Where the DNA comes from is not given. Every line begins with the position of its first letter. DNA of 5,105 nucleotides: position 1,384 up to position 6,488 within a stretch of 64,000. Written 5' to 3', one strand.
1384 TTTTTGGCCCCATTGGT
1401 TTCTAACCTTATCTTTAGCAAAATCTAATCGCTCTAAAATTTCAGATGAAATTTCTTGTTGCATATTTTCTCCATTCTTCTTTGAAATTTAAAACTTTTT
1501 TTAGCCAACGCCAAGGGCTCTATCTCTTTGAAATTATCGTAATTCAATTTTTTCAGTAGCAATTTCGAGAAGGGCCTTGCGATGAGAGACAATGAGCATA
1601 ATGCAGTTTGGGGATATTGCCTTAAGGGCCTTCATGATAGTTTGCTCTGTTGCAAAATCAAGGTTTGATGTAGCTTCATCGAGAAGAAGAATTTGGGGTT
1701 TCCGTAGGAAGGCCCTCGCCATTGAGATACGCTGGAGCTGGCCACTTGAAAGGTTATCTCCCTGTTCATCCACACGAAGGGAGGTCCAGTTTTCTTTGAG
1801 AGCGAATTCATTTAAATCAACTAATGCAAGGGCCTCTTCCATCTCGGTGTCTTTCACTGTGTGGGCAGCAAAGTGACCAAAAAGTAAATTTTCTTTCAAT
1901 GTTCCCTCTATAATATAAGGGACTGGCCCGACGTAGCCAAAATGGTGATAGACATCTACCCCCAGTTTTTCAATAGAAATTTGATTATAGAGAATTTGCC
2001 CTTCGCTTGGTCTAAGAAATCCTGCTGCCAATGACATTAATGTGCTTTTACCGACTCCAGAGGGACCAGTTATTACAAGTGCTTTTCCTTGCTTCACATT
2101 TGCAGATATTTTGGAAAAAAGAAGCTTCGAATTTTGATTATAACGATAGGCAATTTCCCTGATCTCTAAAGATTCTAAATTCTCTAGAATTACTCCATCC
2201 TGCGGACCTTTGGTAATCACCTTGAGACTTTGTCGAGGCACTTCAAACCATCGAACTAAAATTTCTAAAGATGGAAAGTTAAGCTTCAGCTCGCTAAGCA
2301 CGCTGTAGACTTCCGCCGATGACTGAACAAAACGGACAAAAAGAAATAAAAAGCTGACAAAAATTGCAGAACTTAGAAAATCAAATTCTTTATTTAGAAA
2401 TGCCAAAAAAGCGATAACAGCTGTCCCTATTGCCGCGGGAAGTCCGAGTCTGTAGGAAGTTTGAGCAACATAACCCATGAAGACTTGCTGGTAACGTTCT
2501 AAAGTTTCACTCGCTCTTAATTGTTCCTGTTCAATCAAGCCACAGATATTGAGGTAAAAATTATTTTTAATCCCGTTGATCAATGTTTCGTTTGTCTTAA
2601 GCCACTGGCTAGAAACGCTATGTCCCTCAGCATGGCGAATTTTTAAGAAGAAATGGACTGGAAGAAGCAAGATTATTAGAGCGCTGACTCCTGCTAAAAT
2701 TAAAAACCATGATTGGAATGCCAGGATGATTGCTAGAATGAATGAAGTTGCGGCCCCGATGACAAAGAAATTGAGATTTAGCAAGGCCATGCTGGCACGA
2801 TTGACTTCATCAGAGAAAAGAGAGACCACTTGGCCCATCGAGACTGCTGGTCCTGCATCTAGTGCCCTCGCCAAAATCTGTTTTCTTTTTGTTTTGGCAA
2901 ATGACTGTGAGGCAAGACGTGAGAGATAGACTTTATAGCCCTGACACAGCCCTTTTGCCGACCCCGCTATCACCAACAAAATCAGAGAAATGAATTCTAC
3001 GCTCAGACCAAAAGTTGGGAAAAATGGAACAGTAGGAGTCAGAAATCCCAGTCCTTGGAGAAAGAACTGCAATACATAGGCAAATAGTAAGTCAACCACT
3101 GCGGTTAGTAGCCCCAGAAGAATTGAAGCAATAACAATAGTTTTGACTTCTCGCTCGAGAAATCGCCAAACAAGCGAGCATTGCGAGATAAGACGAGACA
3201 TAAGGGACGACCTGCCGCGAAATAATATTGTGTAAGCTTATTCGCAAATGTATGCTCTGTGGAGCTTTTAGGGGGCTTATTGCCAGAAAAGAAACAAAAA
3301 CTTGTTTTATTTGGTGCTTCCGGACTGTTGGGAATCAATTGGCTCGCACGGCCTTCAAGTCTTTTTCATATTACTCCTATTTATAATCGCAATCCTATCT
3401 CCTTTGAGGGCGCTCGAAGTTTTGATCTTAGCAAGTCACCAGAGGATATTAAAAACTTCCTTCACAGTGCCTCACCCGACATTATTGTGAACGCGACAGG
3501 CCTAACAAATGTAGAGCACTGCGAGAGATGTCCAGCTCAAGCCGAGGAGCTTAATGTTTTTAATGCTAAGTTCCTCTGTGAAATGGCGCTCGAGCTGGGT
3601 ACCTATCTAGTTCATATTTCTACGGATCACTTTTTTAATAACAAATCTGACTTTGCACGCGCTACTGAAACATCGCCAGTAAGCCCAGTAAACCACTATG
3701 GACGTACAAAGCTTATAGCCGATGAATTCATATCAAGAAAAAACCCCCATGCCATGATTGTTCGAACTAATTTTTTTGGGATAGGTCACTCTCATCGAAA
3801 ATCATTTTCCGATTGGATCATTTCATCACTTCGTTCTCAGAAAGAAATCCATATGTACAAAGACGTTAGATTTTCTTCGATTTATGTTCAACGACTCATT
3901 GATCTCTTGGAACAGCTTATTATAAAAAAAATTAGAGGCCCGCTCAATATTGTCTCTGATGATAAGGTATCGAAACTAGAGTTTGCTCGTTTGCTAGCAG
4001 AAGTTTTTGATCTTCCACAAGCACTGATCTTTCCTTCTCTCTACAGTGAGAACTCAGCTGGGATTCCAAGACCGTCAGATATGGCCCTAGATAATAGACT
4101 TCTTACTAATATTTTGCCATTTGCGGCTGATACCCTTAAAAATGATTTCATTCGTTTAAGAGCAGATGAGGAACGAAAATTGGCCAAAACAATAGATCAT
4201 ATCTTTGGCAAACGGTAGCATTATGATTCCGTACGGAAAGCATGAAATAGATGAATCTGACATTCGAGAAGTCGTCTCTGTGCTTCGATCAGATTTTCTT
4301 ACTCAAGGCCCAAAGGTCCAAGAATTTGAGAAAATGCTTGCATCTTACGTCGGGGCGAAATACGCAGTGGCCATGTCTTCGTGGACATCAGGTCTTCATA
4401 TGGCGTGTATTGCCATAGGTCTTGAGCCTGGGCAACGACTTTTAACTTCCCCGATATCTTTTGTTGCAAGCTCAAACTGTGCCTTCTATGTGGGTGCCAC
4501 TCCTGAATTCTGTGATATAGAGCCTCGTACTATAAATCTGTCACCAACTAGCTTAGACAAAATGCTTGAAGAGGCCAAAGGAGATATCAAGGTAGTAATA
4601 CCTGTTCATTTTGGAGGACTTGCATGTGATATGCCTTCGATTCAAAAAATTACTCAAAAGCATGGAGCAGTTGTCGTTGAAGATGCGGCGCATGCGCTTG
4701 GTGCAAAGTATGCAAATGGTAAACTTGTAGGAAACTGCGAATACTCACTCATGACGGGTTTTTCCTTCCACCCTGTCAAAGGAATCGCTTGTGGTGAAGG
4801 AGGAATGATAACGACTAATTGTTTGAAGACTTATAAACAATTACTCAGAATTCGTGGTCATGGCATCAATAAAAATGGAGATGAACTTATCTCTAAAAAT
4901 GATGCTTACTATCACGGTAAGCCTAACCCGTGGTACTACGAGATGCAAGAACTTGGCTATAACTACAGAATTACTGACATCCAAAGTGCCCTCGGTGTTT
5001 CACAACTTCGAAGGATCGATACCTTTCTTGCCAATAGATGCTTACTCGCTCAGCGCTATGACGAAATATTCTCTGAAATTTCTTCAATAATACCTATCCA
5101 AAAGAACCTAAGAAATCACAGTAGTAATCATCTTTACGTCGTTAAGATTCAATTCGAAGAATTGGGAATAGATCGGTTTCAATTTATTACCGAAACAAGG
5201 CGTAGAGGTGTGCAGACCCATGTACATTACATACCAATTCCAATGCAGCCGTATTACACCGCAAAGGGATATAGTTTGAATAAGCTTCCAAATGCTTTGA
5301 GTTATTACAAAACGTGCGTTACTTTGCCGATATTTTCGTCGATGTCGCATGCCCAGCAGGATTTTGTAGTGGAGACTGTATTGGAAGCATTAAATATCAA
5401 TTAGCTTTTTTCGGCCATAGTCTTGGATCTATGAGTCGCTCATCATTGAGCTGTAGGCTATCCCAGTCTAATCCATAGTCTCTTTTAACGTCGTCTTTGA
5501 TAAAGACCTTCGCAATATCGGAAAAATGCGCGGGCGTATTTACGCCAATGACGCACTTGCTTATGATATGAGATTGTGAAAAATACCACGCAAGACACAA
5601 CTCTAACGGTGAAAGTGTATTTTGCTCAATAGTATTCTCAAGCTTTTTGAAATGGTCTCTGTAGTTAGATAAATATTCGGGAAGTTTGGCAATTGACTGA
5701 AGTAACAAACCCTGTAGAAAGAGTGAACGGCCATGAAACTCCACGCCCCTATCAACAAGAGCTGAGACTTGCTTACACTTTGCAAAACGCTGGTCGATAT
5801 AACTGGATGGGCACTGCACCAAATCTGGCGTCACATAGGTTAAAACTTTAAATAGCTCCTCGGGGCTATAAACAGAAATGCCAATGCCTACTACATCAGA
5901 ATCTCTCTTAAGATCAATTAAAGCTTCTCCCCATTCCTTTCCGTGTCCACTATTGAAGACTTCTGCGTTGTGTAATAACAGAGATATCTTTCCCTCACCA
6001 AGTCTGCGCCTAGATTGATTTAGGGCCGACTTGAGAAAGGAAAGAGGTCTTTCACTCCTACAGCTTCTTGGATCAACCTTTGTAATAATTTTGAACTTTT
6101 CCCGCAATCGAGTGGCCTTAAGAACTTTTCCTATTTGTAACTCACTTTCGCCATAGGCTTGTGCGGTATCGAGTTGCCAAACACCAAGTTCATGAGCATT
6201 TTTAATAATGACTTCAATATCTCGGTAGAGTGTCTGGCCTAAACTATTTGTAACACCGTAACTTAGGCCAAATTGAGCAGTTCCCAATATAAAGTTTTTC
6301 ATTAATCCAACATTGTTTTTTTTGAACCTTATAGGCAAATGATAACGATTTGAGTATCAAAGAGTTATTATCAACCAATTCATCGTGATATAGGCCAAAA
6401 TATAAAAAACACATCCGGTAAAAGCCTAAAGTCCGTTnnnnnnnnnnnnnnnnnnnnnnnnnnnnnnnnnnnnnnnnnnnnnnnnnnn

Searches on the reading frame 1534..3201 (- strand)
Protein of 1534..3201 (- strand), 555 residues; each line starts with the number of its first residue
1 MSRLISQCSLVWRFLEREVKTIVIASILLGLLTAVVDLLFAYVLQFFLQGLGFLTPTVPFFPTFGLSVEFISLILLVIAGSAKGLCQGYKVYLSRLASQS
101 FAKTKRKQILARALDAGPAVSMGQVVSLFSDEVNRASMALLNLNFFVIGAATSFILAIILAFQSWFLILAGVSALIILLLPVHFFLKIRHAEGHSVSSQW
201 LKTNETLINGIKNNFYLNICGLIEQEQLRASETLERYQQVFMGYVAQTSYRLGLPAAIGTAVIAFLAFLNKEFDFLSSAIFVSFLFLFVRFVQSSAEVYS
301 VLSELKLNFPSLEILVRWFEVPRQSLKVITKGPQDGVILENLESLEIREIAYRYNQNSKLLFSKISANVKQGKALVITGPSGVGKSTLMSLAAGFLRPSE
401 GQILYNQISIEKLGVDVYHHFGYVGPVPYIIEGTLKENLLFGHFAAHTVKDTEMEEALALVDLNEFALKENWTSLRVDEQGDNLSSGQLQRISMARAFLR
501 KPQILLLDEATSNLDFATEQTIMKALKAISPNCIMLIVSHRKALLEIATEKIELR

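Call 41: search_protein_families(library=pfam, proteins=[window:1534-3201:-], max_evalue=0.0001)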
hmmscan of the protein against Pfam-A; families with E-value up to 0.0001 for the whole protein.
window:1534-3201:- (555 aa): 5 families
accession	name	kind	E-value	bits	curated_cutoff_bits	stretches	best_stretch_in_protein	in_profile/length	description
PF00005.33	ABC_tran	-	2.6e-25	90.1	25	1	363-512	2-137/137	ABC transporter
PF13555.12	AAA_29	-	4.4e-05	23.6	27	1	366-409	16-58/61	P-loop containing region of AAA domain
PF02463.25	SMC_N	-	7.4e-05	22.7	40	0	483-552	136-209/220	RecF/RecN/SMC N terminal domain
PF13304.12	AAA_21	-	9.4e-05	23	27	0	473-538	227-295/304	AAA domain, putative AbiEii toxin, Type IV TA system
PF13191.12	AAA_16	-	9.6e-05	23.4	32.6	0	371-522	23-152/167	AAA ATPase domain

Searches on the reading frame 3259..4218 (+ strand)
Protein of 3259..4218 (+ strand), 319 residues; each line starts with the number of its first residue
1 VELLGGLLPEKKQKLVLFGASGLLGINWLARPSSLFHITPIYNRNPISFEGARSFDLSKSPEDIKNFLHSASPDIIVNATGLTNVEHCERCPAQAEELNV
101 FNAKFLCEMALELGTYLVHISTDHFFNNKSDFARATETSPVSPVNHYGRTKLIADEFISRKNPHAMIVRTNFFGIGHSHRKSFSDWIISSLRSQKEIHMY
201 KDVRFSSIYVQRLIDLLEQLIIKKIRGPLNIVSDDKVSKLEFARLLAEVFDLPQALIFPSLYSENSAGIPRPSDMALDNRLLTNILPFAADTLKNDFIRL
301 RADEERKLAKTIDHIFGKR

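Call 41: search_protein_families(library=pfam, proteins=[window:3259-4218:+], max_evalue=0.0001)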
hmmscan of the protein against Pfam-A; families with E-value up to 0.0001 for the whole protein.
window:3259-4218:+ (319 aa): 4 families
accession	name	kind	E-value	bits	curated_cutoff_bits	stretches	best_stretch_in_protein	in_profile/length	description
PF04321.23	RmlD_sub_bind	-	9.1e-34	117.3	27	1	14-288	2-269/287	RmlD substrate binding domain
PF01370.27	Epimerase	-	2.9e-11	43.7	20.9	1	54-202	47-204/240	NAD dependent epimerase/dehydratase family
PF02719.21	Polysacc_synt_2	-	7e-07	29.2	20.2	1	62-172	67-163/293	Polysaccharide biosynthesis protein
PF16363.11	GDP_Man_Dehyd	-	1.7e-06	28.2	27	1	61-158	64-164/332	GDP-mannose 4,6 dehydratase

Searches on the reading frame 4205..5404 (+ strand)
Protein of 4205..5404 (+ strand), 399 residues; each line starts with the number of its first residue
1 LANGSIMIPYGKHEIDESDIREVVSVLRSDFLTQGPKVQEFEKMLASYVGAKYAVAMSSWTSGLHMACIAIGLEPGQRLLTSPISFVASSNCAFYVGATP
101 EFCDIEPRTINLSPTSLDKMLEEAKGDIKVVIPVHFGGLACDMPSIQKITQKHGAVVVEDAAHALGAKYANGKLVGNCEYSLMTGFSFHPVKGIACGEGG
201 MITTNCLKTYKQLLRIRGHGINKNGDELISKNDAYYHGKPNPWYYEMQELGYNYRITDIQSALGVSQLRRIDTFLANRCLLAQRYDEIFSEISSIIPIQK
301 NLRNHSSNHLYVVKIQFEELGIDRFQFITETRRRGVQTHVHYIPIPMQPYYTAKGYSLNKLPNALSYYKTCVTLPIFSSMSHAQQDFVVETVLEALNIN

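Call 41: search_protein_families(library=pfam, proteins=[window:4205-5404:+], max_evalue=0.0001)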
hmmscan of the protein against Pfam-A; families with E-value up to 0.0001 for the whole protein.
window:4205-5404:+ (399 aa): 2 families
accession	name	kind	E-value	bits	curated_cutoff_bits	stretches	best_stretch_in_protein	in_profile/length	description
PF01041.23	DegT_DnrJ_EryC1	-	5.9e-100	335.4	19.8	1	14-392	2-359/360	DegT/DnrJ/EryC1/StrS aminotransferase family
PF00155.27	Aminotran_1_2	-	1.4e-05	24.9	19.7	1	36-167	41-192/361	Aminotransferase class I and II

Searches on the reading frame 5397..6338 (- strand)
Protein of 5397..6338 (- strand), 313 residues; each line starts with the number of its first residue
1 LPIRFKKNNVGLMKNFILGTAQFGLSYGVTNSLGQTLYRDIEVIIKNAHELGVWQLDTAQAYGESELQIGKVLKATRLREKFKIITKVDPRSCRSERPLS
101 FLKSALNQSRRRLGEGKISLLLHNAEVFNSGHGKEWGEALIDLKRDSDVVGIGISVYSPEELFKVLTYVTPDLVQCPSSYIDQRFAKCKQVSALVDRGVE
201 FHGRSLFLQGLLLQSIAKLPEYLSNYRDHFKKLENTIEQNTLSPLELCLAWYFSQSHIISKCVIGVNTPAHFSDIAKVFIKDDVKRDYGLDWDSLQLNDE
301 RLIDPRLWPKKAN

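Call 41: search_protein_families(library=pfam, proteins=[window:5397-6338:-], max_evalue=0.0001)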
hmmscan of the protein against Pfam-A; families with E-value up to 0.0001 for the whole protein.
window:5397-6338:- (313 aa): 1 family
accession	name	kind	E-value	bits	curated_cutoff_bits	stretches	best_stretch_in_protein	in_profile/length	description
PF00248.27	Aldo_ket_red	-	4.7e-20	72.3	24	1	17-279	3-274/291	Aldo/keto reductase family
